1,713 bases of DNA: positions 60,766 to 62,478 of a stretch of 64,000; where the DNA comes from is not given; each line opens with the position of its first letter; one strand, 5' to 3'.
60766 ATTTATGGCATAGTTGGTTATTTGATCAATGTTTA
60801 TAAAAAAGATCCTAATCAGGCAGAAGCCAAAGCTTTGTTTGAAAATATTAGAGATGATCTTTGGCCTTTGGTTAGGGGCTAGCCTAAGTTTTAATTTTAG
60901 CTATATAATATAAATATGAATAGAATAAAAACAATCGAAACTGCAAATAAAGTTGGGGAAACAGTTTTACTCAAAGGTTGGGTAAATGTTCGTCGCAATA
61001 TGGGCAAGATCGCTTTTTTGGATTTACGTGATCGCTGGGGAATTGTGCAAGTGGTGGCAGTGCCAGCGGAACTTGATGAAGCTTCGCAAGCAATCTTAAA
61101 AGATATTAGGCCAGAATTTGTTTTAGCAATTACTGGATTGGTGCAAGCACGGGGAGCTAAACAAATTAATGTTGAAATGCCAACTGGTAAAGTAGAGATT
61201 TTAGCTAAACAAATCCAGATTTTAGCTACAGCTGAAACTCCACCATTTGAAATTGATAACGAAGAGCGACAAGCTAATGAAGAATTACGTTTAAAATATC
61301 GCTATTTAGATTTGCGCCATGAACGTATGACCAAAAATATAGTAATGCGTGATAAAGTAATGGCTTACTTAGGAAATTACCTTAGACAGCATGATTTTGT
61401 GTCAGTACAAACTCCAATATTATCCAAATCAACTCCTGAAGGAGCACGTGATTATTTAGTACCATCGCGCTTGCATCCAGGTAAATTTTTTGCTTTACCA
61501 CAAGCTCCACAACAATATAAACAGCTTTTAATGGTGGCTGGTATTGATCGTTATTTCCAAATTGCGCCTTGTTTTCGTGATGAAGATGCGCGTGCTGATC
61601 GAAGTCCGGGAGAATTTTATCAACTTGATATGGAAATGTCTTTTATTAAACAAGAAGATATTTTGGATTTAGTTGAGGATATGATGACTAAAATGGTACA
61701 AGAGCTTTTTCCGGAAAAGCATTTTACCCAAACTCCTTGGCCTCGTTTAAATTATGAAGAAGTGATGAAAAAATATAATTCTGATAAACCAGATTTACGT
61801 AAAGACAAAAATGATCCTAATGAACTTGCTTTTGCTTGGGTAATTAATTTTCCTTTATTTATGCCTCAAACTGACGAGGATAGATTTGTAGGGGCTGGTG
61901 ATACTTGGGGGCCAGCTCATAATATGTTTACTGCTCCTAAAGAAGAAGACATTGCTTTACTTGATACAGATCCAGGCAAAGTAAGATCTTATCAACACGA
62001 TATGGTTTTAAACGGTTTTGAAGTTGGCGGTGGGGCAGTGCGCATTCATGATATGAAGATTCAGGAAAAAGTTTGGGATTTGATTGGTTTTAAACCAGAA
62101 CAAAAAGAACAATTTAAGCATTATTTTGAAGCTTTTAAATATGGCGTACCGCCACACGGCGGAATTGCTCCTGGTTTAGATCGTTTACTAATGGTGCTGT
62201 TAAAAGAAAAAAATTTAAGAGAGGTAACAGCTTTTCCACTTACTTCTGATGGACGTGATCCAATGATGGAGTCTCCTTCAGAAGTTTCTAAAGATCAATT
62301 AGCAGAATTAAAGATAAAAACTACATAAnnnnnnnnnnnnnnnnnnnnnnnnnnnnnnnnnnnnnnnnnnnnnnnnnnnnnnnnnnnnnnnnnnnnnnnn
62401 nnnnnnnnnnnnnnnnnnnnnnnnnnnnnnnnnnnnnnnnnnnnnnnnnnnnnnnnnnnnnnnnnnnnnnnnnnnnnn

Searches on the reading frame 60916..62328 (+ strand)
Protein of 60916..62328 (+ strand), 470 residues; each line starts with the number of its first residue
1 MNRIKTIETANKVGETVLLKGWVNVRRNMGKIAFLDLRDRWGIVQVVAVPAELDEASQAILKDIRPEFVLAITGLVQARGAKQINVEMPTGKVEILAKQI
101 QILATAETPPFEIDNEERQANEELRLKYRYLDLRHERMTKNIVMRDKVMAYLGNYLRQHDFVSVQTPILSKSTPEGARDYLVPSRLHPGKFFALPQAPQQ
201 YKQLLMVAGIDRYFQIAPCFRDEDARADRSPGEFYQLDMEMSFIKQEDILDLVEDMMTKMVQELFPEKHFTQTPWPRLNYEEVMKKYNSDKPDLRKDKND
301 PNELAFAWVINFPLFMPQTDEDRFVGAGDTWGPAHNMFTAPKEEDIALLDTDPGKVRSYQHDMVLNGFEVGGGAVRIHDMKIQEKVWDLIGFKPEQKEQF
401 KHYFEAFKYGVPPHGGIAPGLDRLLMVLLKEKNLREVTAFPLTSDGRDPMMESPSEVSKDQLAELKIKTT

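Call 16: search_protein_families(library=pfam, proteins=[window:60916-62328:+], max_evalue=0.01)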
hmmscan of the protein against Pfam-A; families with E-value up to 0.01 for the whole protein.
window:60916-62328:+ (470 aa): 2 families
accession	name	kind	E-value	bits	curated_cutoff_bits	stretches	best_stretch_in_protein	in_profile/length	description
PF00152.25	tRNA-synt_2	-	1e-111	373.4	25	1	121-443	1-307/308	tRNA synthetases class II (D, K and N)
PF01336.31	tRNA_anti-codon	-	5e-15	55.6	27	1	17-103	1-75/75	OB-fold nucleic acid binding domain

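Call 17: find_encoding_contigs(protein=window:60916-62325:+, flank=4000, max_places=10)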
Protein window:60916-62325:+ (470 aa): 2 contigs read that carry it; 1 place shown.
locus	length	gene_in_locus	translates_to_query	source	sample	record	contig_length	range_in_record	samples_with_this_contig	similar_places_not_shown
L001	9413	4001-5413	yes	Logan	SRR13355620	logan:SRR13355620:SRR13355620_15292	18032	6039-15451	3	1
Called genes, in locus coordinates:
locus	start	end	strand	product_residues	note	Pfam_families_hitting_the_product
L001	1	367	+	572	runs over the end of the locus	PF13510:Fer2_4, PF00037:Fer4 (faint), PF12838:Fer4_7 (weak), PF02906:Fe_hyd_lg_C, PF02256:Fe_hyd_SSU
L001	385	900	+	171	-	-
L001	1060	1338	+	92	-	-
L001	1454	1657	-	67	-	-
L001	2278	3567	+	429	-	PF01336:tRNA_anti-codon, PF00152:tRNA-synt_2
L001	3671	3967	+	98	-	-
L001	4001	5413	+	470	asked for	PF01336:tRNA_anti-codon, PF00152:tRNA-synt_2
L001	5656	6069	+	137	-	-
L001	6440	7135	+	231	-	PF02616:SMC_ScpA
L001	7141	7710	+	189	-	PF04079:SMC_ScpB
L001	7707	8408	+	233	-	PF01479:S4, PF00849:PseudoU_synth_2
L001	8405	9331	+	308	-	PF00768:Peptidase_S11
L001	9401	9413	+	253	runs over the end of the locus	PF00121:TIM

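Call 23: find_homologous_proteins(query=L001:6440-7132:+, max_evalue=1e-40)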
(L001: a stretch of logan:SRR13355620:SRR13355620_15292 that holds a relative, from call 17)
Query L001:6440-7132:+ (231 aa): 1266 proteins with E <= 1e-40 among 7306 candidates; the best 120 are listed.
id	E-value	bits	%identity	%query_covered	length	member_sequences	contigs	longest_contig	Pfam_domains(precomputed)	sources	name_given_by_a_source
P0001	7.4e-139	478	100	100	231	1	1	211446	PF02616.20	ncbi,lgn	-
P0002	3.9e-136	470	98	100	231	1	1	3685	PF02616.20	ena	-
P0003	7.8e-133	459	96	100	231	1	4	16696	PF02616.20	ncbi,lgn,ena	-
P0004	9.8e-132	455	95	100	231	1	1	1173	PF02616.20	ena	-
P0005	2.2e-120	418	88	100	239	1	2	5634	PF02616.20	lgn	-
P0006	7.0e-100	351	75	100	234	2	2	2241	PF02616.20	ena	-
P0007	1.0e-86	308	66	100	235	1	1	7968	PF02616.20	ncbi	-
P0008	5.5e-84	299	65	100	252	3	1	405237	PF02616.20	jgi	-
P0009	7.2e-77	276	63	100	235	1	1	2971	PF02616.20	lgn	-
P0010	1.8e-75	271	65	99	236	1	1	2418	PF02616.20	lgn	-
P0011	4.7e-75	270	61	100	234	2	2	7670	PF02616.20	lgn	-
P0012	1.4e-74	269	62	100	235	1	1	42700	PF02616.20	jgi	jgi:segregation and condensation protein A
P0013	1.6e-74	268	63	100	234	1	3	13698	PF02616.20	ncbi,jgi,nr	ncbi:hypothetical protein C4566_03745 [Candidatus Parcubacteria bacterium]|nr:MAG: hypothetical prot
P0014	1.4e-73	265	58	100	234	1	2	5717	PF02616.20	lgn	-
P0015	2.3e-73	265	63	99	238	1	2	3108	PF02616.20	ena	-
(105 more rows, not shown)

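Call 24: find_encoding_contigs(protein=P0005, flank=3000, max_places=4)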
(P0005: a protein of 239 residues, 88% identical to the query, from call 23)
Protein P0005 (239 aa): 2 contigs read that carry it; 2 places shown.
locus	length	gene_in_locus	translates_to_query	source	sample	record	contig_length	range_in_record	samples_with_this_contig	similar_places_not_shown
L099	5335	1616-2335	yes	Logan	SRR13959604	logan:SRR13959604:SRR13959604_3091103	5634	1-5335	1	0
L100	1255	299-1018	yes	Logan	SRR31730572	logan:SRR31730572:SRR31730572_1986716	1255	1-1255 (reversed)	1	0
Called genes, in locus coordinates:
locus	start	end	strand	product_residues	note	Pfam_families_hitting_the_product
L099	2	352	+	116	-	?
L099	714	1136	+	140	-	PF07963:N_methyl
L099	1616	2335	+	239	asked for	PF02616:SMC_ScpA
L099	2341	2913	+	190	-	PF04079:SMC_ScpB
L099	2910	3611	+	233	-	PF01479:S4, PF00849:PseudoU_synth_2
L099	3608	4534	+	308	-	PF00768:Peptidase_S11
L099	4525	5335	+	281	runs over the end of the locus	PF00121:TIM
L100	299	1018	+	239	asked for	PF02616:SMC_ScpA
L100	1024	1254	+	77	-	?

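Call 25: find_encoding_contigs(protein=P0006, flank=3000, max_places=4)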
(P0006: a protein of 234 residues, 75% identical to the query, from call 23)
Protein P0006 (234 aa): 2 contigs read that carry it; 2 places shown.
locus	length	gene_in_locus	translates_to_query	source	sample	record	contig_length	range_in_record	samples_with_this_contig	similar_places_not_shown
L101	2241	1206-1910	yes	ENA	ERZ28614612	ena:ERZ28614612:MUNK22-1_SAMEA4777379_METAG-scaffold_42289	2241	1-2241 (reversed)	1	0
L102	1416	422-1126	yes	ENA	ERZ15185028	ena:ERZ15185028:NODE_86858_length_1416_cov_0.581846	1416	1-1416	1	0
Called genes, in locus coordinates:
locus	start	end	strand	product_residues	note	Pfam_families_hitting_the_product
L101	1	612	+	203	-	?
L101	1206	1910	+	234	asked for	PF02616:SMC_ScpA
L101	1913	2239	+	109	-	?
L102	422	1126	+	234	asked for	PF02616:SMC_ScpA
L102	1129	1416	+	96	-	?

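Call 26: find_encoding_contigs(protein=P0007, flank=3000, max_places=4)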
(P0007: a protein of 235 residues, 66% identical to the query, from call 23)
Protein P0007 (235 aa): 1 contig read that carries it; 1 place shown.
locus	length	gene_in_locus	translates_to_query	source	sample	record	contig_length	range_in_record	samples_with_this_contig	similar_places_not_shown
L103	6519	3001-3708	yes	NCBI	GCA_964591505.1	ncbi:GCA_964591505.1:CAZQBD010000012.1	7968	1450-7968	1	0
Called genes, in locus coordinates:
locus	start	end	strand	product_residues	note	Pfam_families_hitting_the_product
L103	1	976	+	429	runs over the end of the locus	PF01336:tRNA_anti-codon, PF00152:tRNA-synt_2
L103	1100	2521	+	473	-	PF01336:tRNA_anti-codon, PF00152:tRNA-synt_2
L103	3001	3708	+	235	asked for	PF02616:SMC_ScpA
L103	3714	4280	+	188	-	PF04079:SMC_ScpB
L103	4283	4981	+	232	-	PF22421:SYY_C-terminal (weak), PF01479:S4, PF00849:PseudoU_synth_2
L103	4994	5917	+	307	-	PF13354:Beta-lactamase2, PF00768:Peptidase_S11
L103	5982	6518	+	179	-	?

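Call 27: find_encoding_contigs(protein=P0008, flank=3000, max_places=4)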
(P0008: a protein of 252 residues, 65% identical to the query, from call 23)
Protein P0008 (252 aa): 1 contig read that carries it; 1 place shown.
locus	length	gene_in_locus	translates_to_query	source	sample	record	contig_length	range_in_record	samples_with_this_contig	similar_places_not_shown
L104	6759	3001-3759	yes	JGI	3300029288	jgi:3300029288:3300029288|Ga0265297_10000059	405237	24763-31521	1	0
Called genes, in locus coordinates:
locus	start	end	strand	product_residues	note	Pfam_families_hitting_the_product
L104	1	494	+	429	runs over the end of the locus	PF01336:tRNA_anti-codon, PF00152:tRNA-synt_2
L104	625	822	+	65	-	-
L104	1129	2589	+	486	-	PF01336:tRNA_anti-codon, PF00152:tRNA-synt_2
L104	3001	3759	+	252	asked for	PF02616:SMC_ScpA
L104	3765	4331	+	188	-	PF04079:SMC_ScpB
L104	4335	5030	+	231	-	PF01479:S4, PF00849:PseudoU_synth_2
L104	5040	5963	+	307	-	PF00768:Peptidase_S11, PF13354:Beta-lactamase2 (weak)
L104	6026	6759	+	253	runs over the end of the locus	PF00121:TIM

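Call 36: find_encoding_contigs(protein=P0002, flank=2500, max_places=3)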
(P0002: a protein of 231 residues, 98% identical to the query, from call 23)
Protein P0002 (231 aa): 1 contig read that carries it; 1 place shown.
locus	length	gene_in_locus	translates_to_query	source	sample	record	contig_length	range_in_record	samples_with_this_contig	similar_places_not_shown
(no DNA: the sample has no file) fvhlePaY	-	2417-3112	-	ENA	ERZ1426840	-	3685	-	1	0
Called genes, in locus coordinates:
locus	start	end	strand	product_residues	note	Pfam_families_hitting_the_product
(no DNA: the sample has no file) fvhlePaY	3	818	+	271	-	?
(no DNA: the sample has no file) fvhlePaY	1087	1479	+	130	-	-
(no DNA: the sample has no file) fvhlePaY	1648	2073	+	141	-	-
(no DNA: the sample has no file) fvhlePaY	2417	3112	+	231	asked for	PF02616:SMC_ScpA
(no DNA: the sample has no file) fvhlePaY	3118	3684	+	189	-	?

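Call 37: find_encoding_contigs(protein=P0004, flank=2500, max_places=3)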
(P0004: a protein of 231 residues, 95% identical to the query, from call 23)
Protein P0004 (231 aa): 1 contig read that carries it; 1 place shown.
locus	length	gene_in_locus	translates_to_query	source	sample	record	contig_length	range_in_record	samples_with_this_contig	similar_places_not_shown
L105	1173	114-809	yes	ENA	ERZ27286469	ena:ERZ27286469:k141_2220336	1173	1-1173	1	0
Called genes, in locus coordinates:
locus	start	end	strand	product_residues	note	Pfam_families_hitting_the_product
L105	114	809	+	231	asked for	PF02616:SMC_ScpA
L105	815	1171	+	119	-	?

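Call 38: find_encoding_contigs(protein=P0010, flank=2500, max_places=3)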
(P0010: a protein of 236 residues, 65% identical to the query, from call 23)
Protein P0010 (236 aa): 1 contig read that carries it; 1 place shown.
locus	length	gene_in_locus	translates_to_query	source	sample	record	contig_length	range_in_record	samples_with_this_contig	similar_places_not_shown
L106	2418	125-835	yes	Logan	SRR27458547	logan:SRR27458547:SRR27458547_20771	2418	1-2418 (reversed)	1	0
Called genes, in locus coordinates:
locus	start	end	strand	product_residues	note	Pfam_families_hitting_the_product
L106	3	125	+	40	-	?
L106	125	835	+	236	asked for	PF02616:SMC_ScpA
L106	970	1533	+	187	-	PF04079:SMC_ScpB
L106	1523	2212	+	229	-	PF01479:S4, PF00849:PseudoU_synth_2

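Call 80: find_encoding_contigs(protein=P0009, flank=2500, max_places=2)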
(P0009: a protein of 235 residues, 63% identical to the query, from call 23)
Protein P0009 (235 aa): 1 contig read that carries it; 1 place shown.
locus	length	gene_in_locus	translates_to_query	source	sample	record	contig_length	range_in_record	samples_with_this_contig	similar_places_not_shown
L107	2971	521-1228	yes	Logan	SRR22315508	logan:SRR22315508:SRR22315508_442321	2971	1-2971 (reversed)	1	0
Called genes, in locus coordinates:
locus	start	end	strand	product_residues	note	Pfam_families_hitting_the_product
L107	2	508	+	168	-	?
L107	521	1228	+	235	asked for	PF02616:SMC_ScpA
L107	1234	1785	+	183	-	PF04079:SMC_ScpB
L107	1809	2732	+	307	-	PF00768:Peptidase_S11, PF13354:Beta-lactamase2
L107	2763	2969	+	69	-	?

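Call 81: find_encoding_contigs(protein=P0012, flank=2500, max_places=2)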
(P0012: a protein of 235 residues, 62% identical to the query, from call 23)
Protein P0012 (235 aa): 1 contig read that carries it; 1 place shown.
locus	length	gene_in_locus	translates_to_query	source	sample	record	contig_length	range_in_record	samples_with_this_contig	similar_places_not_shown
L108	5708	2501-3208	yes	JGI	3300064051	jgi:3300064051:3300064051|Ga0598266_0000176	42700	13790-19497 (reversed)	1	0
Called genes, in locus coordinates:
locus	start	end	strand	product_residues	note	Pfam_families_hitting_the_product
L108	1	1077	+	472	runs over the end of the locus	PF01336:tRNA_anti-codon, PF00152:tRNA-synt_2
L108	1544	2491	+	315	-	PF18920:DUF5671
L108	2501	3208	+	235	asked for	PF02616:SMC_ScpA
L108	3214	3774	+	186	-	PF04079:SMC_ScpB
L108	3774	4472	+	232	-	PF01479:S4, PF00849:PseudoU_synth_2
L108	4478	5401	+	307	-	PF00768:Peptidase_S11, PF13354:Beta-lactamase2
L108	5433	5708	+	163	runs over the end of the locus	PF06695:Sm_multidrug_ex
